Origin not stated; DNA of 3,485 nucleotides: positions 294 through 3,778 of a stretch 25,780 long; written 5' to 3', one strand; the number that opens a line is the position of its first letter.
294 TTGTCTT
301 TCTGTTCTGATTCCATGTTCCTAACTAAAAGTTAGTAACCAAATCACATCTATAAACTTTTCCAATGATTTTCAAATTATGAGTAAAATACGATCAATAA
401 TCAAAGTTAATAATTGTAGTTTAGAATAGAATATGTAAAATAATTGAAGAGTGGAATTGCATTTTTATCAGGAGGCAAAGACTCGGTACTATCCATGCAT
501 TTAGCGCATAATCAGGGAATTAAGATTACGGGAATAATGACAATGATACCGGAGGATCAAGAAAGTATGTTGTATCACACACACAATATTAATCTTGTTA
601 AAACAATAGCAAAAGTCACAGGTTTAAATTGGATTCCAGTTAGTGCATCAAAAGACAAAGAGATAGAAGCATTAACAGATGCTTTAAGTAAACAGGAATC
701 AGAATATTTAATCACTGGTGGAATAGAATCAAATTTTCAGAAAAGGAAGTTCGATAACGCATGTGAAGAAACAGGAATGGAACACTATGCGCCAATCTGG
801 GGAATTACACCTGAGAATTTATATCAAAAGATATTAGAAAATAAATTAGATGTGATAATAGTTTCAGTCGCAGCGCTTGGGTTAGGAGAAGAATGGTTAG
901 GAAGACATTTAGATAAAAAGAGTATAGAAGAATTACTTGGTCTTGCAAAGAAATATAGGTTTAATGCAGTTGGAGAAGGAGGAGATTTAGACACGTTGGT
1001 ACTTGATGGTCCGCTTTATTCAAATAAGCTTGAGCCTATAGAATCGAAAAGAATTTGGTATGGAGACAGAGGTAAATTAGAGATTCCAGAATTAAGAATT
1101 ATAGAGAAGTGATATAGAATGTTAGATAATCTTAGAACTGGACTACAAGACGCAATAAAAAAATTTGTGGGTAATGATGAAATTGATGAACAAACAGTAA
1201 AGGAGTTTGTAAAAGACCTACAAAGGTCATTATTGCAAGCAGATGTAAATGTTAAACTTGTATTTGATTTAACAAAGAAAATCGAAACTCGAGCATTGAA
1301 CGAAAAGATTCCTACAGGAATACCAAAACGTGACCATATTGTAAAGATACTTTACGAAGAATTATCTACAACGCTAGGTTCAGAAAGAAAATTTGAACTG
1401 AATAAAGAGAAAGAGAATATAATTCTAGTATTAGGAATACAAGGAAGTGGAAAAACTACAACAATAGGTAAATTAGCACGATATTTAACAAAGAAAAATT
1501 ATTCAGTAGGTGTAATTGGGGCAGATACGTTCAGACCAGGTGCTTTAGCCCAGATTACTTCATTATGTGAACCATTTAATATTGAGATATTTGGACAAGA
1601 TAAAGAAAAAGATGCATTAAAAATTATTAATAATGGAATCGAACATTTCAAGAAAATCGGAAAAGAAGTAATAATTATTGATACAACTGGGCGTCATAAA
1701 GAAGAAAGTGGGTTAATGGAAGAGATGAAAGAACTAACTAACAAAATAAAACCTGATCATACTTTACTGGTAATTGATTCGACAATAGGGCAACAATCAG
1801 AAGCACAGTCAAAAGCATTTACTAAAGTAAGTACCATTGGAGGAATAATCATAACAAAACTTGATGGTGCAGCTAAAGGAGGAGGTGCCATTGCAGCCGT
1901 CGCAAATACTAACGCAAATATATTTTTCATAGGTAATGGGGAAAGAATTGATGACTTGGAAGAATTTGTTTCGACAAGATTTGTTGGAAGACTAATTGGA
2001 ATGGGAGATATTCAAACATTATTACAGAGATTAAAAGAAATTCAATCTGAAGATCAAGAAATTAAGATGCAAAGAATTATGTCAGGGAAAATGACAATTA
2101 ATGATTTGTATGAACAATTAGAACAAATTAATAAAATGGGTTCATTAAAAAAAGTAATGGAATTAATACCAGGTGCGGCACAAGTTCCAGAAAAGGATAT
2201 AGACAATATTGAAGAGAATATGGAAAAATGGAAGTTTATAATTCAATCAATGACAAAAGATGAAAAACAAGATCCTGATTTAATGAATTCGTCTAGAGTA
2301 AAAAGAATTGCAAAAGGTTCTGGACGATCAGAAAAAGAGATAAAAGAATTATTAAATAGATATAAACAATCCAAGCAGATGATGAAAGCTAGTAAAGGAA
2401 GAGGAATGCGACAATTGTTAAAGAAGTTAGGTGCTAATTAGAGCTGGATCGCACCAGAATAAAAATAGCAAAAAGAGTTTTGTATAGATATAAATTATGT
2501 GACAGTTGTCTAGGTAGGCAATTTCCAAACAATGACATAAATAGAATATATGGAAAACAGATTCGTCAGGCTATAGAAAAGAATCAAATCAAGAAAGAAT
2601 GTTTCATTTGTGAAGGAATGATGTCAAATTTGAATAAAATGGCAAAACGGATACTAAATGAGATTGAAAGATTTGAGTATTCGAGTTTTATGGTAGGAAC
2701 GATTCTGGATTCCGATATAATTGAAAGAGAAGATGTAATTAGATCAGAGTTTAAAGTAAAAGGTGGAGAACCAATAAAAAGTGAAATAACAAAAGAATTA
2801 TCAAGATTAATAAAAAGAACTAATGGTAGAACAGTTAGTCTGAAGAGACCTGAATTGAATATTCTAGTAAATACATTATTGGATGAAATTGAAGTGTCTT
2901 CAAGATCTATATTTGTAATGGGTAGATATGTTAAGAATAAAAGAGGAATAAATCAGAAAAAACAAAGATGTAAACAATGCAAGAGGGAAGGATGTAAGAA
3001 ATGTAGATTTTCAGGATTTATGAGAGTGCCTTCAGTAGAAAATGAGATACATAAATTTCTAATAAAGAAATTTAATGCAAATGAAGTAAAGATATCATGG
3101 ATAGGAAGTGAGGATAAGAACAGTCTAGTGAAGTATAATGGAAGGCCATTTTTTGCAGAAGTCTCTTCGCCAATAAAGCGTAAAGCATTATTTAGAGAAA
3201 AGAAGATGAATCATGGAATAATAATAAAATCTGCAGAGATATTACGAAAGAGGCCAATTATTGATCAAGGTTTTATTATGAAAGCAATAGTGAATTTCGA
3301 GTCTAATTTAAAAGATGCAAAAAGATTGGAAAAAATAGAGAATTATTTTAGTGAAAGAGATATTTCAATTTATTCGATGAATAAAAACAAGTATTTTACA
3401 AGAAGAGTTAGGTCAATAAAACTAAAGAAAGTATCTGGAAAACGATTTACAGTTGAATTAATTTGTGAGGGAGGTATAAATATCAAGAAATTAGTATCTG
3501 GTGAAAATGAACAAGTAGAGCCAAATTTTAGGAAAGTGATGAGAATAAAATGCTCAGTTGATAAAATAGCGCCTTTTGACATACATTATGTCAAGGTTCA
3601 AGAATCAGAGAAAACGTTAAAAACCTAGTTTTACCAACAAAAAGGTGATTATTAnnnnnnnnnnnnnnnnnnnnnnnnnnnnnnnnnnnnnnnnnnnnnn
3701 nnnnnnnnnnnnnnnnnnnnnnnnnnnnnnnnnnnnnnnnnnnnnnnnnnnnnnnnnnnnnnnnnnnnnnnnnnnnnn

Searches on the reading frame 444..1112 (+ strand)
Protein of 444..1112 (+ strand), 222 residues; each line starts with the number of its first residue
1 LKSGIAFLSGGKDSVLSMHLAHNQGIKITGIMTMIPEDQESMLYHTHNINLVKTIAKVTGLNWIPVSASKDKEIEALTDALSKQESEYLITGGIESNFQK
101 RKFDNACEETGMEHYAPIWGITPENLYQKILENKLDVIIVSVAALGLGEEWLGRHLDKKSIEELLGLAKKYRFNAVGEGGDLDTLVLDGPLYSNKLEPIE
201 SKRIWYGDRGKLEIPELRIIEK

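Call 47: search_protein_families(library=pfam, proteins=[window:444-1112:+], max_evalue=0.00001)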
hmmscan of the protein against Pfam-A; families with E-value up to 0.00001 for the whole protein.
window:444-1112:+ (222 aa): 1 family
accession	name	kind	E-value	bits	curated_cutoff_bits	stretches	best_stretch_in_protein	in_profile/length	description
PF01902.24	Diphthami_syn_2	-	1.9e-54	184.9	23.2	1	5-217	4-217/219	Diphthamide synthase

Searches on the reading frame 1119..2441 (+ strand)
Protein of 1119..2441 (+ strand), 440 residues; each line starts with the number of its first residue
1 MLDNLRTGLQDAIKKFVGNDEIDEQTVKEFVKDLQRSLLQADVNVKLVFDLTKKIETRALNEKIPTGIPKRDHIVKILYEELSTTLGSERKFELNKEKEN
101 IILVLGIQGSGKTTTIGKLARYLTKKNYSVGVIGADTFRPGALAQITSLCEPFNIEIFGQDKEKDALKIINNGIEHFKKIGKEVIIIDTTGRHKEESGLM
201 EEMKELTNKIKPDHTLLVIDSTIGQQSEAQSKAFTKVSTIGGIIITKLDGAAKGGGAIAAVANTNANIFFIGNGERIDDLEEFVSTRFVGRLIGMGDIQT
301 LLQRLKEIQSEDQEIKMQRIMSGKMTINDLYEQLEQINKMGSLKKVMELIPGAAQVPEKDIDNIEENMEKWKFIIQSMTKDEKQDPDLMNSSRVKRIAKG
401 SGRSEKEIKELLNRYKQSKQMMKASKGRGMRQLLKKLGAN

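Call 47: search_protein_families(library=pfam, proteins=[window:1119-2441:+], max_evalue=0.00001)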
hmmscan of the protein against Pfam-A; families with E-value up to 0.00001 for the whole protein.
window:1119-2441:+ (440 aa): 5 families
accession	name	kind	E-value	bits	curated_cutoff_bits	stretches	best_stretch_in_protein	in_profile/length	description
PF00448.28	SRP54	-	3.6e-66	223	22.7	1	100-293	2-195/196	SRP54-type protein, GTPase domain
PF02978.25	SRP_SPB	-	9.1e-31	106.5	27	1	324-422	1-91/91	Signal peptide binding domain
PF02881.24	SRP54_N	-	2.7e-17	63.2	22.4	1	7-82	3-75/75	SRP54-type protein, helical bundle domain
PF13401.12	AAA_22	-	1.2e-06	29.3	27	0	98-208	4-109/130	AAA domain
PF13207.12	AAA_17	-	1.4e-06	29.1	27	1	105-218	1-108/136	AAA domain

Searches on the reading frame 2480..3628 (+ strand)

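Call 47: search_protein_families(library=pfam, proteins=[window:2480-3628:+], max_evalue=0.00001)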
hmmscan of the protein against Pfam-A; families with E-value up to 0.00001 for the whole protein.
window:2480-3628:+ (382 aa): 2 families
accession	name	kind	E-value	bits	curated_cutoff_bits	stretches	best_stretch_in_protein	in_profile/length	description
PF21238.2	Pus10_C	-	1.4e-18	67.8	27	2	145-236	1-80/232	Pus10, C-terminal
PF22023.1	Pus10_THUMP_arc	-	2.1e-17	63.4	28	1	55-131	2-78/78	Pus10 THUMP domain, archaeal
